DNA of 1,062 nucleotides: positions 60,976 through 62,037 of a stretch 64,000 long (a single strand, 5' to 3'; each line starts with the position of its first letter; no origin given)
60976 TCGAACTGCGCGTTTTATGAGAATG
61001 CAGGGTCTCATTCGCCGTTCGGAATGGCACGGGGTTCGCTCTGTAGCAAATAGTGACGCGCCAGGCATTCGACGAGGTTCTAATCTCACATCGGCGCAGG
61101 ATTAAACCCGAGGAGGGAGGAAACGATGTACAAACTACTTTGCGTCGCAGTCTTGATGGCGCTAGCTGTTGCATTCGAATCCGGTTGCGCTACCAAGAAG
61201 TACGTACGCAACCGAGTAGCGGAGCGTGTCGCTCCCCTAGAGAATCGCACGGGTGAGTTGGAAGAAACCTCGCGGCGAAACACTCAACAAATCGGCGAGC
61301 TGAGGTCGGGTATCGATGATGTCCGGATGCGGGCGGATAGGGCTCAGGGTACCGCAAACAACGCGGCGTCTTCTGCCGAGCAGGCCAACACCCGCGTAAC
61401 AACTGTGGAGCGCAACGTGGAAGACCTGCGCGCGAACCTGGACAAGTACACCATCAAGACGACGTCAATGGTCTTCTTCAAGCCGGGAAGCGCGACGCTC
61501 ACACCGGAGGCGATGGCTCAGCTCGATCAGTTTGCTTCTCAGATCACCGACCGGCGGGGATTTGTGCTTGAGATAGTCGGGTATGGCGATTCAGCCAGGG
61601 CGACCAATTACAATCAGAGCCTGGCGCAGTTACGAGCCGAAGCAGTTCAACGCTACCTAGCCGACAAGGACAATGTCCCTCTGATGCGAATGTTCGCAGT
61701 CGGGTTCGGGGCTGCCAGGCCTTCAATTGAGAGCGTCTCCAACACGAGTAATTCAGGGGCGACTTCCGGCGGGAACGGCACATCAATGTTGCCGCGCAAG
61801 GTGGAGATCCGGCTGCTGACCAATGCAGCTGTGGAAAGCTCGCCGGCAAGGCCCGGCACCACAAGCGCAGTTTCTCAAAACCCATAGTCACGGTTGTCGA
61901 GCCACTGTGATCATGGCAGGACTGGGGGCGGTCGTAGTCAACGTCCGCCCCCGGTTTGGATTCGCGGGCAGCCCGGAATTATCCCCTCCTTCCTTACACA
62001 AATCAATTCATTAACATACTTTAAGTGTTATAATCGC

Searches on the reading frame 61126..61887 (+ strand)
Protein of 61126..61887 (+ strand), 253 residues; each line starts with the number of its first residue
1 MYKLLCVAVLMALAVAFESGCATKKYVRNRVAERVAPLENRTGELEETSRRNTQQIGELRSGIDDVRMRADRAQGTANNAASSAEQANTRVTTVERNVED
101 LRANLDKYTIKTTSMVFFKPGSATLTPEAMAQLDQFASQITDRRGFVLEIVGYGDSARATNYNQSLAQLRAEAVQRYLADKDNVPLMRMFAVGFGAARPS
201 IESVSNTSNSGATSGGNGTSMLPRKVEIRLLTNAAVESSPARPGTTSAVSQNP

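Call 41: search_protein_families(library=pfam, proteins=[window:61126-61887:+], max_evalue=0.00001)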
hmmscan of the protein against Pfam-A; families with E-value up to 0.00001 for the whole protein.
window:61126-61887:+ (253 aa): 2 families
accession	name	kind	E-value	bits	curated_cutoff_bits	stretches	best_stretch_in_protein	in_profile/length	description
PF00691.25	OmpA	-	3.5e-18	66.2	27.2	1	117-208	1-93/98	OmpA family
PF05359.17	DUF748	-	6.6e-06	24.9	50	0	114-157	879-922/1037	Domain of Unknown Function (DUF748)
